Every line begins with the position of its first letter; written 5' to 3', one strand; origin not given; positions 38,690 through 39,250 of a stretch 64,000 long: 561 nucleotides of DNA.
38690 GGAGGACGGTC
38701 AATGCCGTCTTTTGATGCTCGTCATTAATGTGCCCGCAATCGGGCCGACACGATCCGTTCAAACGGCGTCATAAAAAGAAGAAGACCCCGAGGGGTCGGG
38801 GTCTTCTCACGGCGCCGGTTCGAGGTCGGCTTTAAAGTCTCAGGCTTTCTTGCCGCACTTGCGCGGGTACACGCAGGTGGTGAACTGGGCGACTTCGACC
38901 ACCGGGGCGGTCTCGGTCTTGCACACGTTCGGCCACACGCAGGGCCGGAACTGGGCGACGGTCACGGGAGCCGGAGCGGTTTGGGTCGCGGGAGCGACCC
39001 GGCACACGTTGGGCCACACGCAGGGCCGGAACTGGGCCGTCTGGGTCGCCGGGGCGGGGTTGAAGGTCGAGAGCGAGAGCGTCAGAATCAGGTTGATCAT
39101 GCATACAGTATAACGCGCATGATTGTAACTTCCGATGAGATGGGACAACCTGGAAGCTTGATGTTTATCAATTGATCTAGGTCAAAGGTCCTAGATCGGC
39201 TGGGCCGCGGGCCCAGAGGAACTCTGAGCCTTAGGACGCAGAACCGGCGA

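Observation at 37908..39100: Three tandem paralogous small ORFs encoding multi-copy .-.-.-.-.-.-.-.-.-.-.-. repeat peptides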

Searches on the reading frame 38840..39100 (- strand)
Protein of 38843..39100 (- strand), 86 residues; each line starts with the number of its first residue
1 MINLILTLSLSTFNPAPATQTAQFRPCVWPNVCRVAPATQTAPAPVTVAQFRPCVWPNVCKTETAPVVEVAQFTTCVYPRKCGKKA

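Call 3: search_protein_families(library=ncbifam, proteins=[window:38843-39100:-], max_evalue=10)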
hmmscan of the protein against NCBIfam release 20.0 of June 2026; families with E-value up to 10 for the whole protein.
seq(86 aa): 0 families

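Call 4: search_protein_families(library=pfam, proteins=[window:38843-39100:-], max_evalue=10)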
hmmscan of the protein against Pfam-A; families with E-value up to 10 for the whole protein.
seq(86 aa): 0 families

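Call 6: find_homologous_proteins(query=window:38843-39100:-, max_evalue=1)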
Query seq(86 aa) (86 aa): 147 proteins with E <= 1 among 149 candidates; the best 120 are listed.
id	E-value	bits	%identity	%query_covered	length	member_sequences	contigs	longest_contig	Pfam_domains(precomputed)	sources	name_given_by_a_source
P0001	1.1e-42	161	91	100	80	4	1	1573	-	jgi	jgi:hypothetical protein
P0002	1.9e-40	154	87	100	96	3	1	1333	-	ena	-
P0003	6.2e-40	153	87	100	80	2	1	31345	-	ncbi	-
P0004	1.2e-36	142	82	100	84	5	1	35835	-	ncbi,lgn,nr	ncbi:MAG: hypothetical protein Q8T11_09935 [Elusimicrobiota bacterium]|nr:hypothetical protein [Elus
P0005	1.4e-36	142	82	100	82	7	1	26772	-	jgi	jgi:hypothetical protein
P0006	4.3e-36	140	82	100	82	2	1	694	-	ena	-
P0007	4.9e-34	134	77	100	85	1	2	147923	-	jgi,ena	-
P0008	7.6e-34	133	60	79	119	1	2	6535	-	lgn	-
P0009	3.1e-33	131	66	100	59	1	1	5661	-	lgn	-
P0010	3.5e-33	131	51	100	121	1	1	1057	-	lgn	-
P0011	5.4e-31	124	63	100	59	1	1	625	-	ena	-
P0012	1.4e-30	123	73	100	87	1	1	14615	-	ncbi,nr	ncbi:MAG: hypothetical protein PHS14_06425 [Elusimicrobia bacterium]|nr:hypothetical protein [Elusim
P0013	6.3e-30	121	74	100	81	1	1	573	-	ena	-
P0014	1.9e-29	119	76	81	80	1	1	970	-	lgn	-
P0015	4.8e-29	118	68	100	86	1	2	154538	-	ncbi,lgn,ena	-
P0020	1.9e-27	113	71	100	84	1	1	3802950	-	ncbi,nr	ncbi:MAG: hypothetical protein M0D55_12895 [Elusimicrobiota bacterium]|nr:MAG: hypothetical protein 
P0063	7.8e-20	88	75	76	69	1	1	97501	-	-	-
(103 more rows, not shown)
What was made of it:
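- Call 6 found 147 relatives.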

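Call 9: find_encoding_contigs(protein=P0063, flank=10000, max_places=4)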
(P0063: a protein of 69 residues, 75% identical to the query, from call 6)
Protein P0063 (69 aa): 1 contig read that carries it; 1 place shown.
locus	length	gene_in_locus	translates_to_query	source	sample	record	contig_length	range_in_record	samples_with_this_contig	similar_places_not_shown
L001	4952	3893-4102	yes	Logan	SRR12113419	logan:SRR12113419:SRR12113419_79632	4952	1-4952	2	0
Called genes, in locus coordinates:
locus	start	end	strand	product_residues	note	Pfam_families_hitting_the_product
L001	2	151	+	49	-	?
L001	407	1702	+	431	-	PF13424:TPR_12 (faint), PF14559:TPR_19 (faint), PF14561:TPR_20 (faint), PF20308:TPR-S (faint), PF00515:TPR_1 (faint), PF07719:TPR_2 (faint), PF13414:TPR_11, PF13432:TPR_16 (weak), +5 more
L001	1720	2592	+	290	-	-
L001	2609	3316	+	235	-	PF00027:cNMP_binding, PF13545:HTH_Crp_2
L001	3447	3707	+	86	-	-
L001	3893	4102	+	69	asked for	-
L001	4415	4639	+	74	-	-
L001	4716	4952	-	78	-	?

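Call 10: find_encoding_contigs(protein=P0020, flank=10000, max_places=4)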
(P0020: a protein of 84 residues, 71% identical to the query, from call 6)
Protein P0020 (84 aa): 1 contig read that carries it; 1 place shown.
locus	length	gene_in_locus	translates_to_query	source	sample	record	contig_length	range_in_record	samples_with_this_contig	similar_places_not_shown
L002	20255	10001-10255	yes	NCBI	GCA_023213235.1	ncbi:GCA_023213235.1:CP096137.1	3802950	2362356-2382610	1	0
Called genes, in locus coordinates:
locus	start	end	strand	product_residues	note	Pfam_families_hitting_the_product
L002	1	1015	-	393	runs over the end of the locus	PF02321:OEP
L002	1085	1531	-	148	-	-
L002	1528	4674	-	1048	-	PF00873:ACR_tran, PF03176:MMPL, PF02355:SecD_SecF_C (faint)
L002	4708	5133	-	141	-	-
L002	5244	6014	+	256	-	-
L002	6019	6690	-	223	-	PF01510:Amidase_2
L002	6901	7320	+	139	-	-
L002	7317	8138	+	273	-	PF00515:TPR_1 (faint), PF07719:TPR_2 (faint), PF13181:TPR_8 (faint), PF13371:TPR_9 (faint), PF13428:TPR_14 (faint), PF13432:TPR_16 (faint), PF13424:TPR_12 (weak), PF13414:TPR_11 (weak), +2 more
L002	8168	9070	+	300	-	-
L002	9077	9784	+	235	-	PF00027:cNMP_binding, PF13545:HTH_Crp_2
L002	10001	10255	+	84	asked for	-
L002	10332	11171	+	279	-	PF00149:Metallophos, PF12850:Metallophos_2 (weak)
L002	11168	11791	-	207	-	PF14681:UPRTase, PF00156:Pribosyltran (weak)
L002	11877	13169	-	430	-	PF02885:Glycos_trans_3N, PF00591:Glycos_transf_3, PF07831:PYNP_C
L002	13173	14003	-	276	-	PF01048:PNP_UDP_1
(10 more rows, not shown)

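Call 12: find_related_loci(query=A1, collection=genome_contigs, flank=10000)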
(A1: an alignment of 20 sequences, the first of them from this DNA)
Query A1 (86 aa) in genome_contigs; peptide patterns used: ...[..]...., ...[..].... (x = any residue, [..] = any of these).
51 stretches matched a pattern; 39 encode a relative of the query (tblastn E <= 1e-3); 38 distinct loci.
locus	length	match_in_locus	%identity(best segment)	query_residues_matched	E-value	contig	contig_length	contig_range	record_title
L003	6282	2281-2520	91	1-86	3e-46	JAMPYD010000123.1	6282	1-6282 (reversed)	MAG: Elusimicrobiota bacterium isolate R2F_R2FSRR_metabat.61 R2F_C7598, whole genome shotgun sequence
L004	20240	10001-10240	88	1-86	9e-46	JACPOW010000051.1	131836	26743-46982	MAG: Elusimicrobia bacterium isolate NC_groundwater_611_Pr5_B-0.1um_68_12 alan_book_18_scaffold_95857, whole genome shot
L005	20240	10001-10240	87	1-86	4e-44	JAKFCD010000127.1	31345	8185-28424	MAG: Elusimicrobiota bacterium isolate LC012 contig-124_1623, whole genome shotgun sequence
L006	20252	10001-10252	82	1-86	6e-42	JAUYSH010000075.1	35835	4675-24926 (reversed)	MAG: Elusimicrobiota bacterium isolate C5_metabat.bin.68 C5_k141_71140, whole genome shotgun sequence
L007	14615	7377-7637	73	1-86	3e-38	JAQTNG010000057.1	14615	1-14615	MAG: Elusimicrobia bacterium isolate STA_59 NODE_8008_length_14615_cov_2.600428_Sandtown_A, whole genome shotgun sequenc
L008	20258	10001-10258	68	1-86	2e-35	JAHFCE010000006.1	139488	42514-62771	MAG: Elusimicrobia bacterium isolate nzgw214 NODE_16_length_139489_cov_4.463779, whole genome shotgun sequence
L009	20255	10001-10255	70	1-86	1e-34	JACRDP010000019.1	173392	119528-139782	MAG: Elusimicrobia bacterium isolate NC_groundwater_1675_Pr3_B-0.1um_66_20 SR-2_scaffold_141_2590213, whole genome shotg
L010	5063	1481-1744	73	1-86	3e-33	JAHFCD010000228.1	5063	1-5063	MAG: Elusimicrobia bacterium isolate nzgw213 NODE_23273_length_5064_cov_2.786365, whole genome shotgun sequence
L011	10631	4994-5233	69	1-86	2e-30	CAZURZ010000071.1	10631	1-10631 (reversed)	MAG TPA_asm: uncultured Elusimicrobia sp. isolate SRP287453_co1_212 genome assembly, contig: NODE_11895_length_10631_cov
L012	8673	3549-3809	65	1-86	4e-30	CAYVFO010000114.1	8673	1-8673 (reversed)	MAG TPA_asm: uncultured Elusimicrobia sp. isolate SRP124282_co12_75 genome assembly, contig: NODE_1776_length_8673_cov_8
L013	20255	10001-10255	63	1-86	4e-29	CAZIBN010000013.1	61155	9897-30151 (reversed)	MAG TPA_asm: uncultured Elusimicrobia sp. isolate binchicken_co186_163 genome assembly, contig: NODE_421_length_61155_co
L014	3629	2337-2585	68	1-86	6e-29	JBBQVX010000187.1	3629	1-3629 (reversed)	MAG: Elusimicrobiota bacterium isolate Co_metawrap_2019 Cmw_2019_k141_24789000_length_3629_cov_9.0000, whole genome shot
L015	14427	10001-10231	60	1-86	9e-28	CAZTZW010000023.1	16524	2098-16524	MAG TPA_asm: uncultured Elusimicrobia sp. isolate SRP302895_co1_139 genome assembly, contig: NODE_6619_length_16524_cov_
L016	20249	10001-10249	71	1-86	2e-27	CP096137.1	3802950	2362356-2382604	MAG: Elusimicrobiota bacterium isolate JAD_PAG50586_1 chromosome, complete genome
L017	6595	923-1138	61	1-85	7e-27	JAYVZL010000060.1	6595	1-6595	MAG: Elusimicrobiota bacterium isolate GL90_UP_concoct_198 GL90_UP_concoct_198_59, whole genome shotgun sequence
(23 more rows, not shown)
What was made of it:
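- All 38 genome loci are Elusimicrobia MAGs (call 12).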

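Call 32: search_protein_representatives(alignment_id=A1)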
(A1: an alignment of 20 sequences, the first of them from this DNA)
Query: 20 sequences, 85 profile positions. Proteins with E-value up to 0.001 (for the whole library): 198; up to 1e-10: 93; up to 1e-30: 5. The best 150 are listed.
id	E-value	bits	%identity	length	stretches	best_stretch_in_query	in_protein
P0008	2.3e-50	184.5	-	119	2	16-85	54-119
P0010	1.6e-42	159.4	-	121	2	14-84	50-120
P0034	2.5e-37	142.7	-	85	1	1-85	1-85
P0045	2.9e-35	136.1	-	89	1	1-84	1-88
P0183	2.9e-31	123.3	-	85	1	1-85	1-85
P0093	1.4e-30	121.1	-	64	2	41-85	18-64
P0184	2.0e-27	111.0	-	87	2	1-81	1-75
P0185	4.0e-27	110.0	-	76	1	1-85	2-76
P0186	4.1e-27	110.0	-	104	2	1-85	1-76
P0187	1.4e-26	108.3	-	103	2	1-63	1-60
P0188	4.5e-26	106.6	-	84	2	1-59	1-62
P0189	1.5e-25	104.9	-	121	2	22-84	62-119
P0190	2.4e-24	101.1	-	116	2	1-67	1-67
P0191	3.9e-24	100.4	-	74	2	1-57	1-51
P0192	2.9e-23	97.6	-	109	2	1-84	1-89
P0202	4.3e-20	87.5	-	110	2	1-57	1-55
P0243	2.8e-13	65.6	-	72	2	3-57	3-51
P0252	3.8e-12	62.0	-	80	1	6-82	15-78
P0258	2.8e-11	59.3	-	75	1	6-82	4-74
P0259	3.4e-11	59.0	-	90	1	17-84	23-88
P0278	4.8e-10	55.3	-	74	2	1-56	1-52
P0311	1.2e-08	50.8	-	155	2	37-84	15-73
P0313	1.4e-08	50.5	-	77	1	3-84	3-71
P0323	7.3e-08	48.3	-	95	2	38-84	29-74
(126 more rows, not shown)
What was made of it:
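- Call 32 found 198 clusters (50% identity) among 1.84 billion representatives, all 50-155 aa.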

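Call 35: list_cluster_members(proteins=[P0243, P0258, P0313, P0311, P0252, P0278, P0323, P0187, P0202, P0259])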
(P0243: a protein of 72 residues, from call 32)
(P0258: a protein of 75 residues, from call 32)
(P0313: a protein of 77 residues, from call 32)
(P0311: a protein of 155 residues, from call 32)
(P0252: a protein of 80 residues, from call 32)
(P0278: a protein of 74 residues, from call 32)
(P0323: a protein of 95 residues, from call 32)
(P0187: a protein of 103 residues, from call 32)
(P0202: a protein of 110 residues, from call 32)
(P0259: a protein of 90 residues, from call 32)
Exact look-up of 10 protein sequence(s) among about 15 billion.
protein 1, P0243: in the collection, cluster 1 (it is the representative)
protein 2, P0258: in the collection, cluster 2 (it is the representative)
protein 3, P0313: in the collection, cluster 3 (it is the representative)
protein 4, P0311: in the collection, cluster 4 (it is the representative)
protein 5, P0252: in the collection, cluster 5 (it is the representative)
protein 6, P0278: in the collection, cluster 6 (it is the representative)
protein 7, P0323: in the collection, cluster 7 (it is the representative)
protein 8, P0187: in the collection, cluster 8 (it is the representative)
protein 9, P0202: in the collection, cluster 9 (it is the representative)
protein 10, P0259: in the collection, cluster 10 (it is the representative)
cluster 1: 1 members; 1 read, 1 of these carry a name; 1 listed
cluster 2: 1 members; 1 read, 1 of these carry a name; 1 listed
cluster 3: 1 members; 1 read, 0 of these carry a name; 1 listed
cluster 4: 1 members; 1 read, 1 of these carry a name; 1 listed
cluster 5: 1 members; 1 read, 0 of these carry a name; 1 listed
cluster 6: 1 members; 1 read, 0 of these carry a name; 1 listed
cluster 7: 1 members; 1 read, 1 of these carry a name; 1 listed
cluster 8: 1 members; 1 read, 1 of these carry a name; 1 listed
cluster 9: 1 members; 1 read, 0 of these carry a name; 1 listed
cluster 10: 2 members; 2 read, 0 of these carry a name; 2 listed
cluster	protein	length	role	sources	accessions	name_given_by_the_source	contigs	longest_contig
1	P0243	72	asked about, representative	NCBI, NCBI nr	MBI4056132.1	MAG: hypothetical protein HY399_01120 [Elusimicrobia bacterium] | hypothetical protein [Elusimicrobiota bacterium]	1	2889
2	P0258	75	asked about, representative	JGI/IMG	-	hypothetical protein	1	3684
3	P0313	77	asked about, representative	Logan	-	-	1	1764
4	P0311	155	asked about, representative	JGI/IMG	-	hypothetical protein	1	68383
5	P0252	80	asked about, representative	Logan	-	-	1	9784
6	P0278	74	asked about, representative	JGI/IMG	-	-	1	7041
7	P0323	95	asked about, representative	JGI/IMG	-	hypothetical protein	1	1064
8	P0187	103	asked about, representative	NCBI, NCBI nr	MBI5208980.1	MAG: hypothetical protein HY927_03300 [Elusimicrobia bacterium] | hypothetical protein [Elusimicrobiota bacterium]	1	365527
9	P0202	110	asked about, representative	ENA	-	-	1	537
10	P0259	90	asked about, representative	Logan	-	-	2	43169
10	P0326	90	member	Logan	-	-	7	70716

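Call 37: find_encoding_contigs(protein=P0187, flank=10000, max_places=2)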
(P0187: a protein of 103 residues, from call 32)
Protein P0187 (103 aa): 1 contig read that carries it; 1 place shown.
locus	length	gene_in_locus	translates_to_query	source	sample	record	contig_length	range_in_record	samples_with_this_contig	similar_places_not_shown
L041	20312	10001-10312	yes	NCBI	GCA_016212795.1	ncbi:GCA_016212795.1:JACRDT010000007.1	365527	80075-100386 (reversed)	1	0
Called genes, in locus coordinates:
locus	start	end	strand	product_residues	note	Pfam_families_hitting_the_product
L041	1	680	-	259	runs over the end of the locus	-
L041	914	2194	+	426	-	PF01773:Nucleos_tra2_N, PF07670:Gate, PF07662:Nucleos_tra2_C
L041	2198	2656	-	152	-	PF28107:SitI3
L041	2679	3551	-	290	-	-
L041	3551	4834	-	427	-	-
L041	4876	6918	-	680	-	PF00999:Na_H_Exchanger, PF02080:TrkA_C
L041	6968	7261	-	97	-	PF05016:ParE_toxin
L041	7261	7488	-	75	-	-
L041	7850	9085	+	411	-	PF00515:TPR_1 (faint), PF07719:TPR_2 (faint), PF13428:TPR_14 (faint), PF13181:TPR_8 (faint), PF13414:TPR_11 (faint), PF13432:TPR_16 (faint), PF14561:TPR_20 (faint), PF14559:TPR_19 (weak)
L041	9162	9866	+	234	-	PF00027:cNMP_binding, PF13545:HTH_Crp_2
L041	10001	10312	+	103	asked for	-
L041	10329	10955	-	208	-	PF14681:UPRTase, PF00156:Pribosyltran (weak)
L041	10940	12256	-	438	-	PF02885:Glycos_trans_3N, PF00591:Glycos_transf_3, PF07831:PYNP_C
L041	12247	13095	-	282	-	PF01048:PNP_UDP_1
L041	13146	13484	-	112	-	PF08378:NERD (weak), PF02021:UPF0102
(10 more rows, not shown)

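Call 38: find_encoding_contigs(protein=P0259, flank=10000, max_places=2)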
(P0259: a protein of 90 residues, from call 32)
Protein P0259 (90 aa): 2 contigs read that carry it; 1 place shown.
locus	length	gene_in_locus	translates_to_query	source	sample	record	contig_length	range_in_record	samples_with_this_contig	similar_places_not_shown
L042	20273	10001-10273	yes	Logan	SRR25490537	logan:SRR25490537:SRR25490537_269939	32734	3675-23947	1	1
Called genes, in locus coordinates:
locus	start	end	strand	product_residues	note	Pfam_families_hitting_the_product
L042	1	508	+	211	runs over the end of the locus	PF08291:Peptidase_M15_3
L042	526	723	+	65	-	-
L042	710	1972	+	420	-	-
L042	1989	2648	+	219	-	-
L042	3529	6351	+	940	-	PF14890:Intein_splicing, PF14528:LAGLIDADG_3, PF04851:ResIII, PF00271:Helicase_C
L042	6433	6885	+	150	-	-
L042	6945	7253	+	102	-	PF00166:Cpn10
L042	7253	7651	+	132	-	-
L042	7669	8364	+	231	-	PF01695:IstB_IS21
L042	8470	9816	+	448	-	PF13481:AAA_25 (faint), PF03796:DnaB_C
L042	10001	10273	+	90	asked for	-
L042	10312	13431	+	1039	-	PF00317:Ribonuc_red_lgN, PF02867:Ribonuc_red_lgC, PF14890:Intein_splicing, PF14528:LAGLIDADG_3, PF02867:Ribonuc_red_lgC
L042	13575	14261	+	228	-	PF13412:HTH_24 (faint)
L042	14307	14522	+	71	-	PF00313:CSD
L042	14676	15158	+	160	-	PF01807:Zn_ribbon_DnaG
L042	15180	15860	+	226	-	PF00733:Asn_synthase (weak), PF00764:Arginosuc_synth (faint), PF01171:ATP_bind_3 (weak), PF06508:QueC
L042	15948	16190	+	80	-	-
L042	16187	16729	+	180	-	-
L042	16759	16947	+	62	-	-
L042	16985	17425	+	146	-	-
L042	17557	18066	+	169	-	PF14354:Lar_restr_allev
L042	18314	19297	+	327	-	PF00154:RecA_N, PF08423:Rad51, PF06745:ATPase (weak), PF27531:MT3502_N (weak)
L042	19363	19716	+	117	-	-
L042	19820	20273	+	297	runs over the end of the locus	-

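Call 40: find_encoding_contigs(protein=P0311, flank=10000, max_places=2)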
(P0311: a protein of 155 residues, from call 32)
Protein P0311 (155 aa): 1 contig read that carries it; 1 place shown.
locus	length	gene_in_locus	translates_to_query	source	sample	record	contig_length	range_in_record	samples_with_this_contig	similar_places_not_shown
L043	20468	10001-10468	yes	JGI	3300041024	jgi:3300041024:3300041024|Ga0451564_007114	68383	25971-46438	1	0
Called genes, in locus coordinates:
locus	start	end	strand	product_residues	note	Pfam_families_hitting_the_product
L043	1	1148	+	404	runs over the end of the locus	PF01225:Mur_ligase, PF08245:Mur_ligase_M, PF02875:Mur_ligase_C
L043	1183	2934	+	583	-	PF05960:DUF885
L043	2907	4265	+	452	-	-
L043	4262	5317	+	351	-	PF01636:APH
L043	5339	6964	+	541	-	PF08534:Redoxin (weak), PF13899:Thioredoxin_7, PF00085:Thioredoxin (weak), PF13098:Thioredoxin_2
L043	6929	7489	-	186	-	PF00293:NUDIX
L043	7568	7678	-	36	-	PF00313:CSD (weak)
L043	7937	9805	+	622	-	PF03169:OPT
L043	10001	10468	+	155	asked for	-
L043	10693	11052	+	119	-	-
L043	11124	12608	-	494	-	PF00496:SBP_bac_5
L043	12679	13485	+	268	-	PF01135:PCMT, PF00398:RrnaAD (weak), PF02353:CMAS (weak), PF13847:Methyltransf_31, PF08241:Methyltransf_11 (weak), PF13649:Methyltransf_25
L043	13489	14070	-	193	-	-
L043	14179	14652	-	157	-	-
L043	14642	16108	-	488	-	PF01564:Spermine_synth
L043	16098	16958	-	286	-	PF00892:EamA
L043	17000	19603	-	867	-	PF02861:Clp_N, PF13191:AAA_16 (weak), PF00004:AAA, PF17871:AAA_lid_9, PF00004:AAA, PF07724:AAA_2, PF07728:AAA_5, PF10431:ClpB_D2-small, +8 more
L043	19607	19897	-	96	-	PF13411:MerR_1, PF00376:MerR (weak)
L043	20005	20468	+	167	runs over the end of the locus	PF01661:Macro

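Call 49: search_protein_families(library=phrogs, proteins=[L042:710-1972:+, L042:1989-2648:+, L042:6433-6885:+, L042:7253-7651:+, L042:13575-14261:+, L042:16187-16729:+, L042:16985-17425:+, L042:19363-19716:+, L042:10001-10273:+, L042:15948-16190:+], max_evalue=0.001)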
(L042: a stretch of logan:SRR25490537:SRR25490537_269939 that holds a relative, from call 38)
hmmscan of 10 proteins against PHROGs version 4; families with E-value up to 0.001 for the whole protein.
L042:710-1972:+ (420 aa): 0 families

L042:1989-2648:+ (219 aa): 0 families

L042:6433-6885:+ (150 aa): 0 families

L042:7253-7651:+ (132 aa): 0 families

L042:13575-14261:+ (228 aa): 5 families
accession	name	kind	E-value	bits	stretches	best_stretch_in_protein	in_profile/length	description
phrog_351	-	transcription regulation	1.8e-10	41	1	133-226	625-724/928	RNA polymerase sigma factor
phrog_1740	-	transcription regulation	3.2e-07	30.2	1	117-226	116-214/567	RNA polymerase sigma factor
phrog_11138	-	unknown function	2.6e-05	25.6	1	128-228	35-139/142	-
phrog_8340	-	unknown function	0.00023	22.3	0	181-220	92-131/152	-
phrog_248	-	transcription regulation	0.0006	20.9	1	125-214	30-123/161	transcriptional activator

L042:16187-16729:+ (180 aa): 0 families

L042:16985-17425:+ (146 aa): 1 family
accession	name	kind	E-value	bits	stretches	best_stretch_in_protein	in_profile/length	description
phrog_378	-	DNA, RNA and nucleotide metabolism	1.3e-06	29.8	1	8-146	16-163/163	single strand DNA binding protein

L042:19363-19716:+ (117 aa): 0 families

L042:10001-10273:+ (90 aa): 0 families

L042:15948-16190:+ (80 aa): 0 families
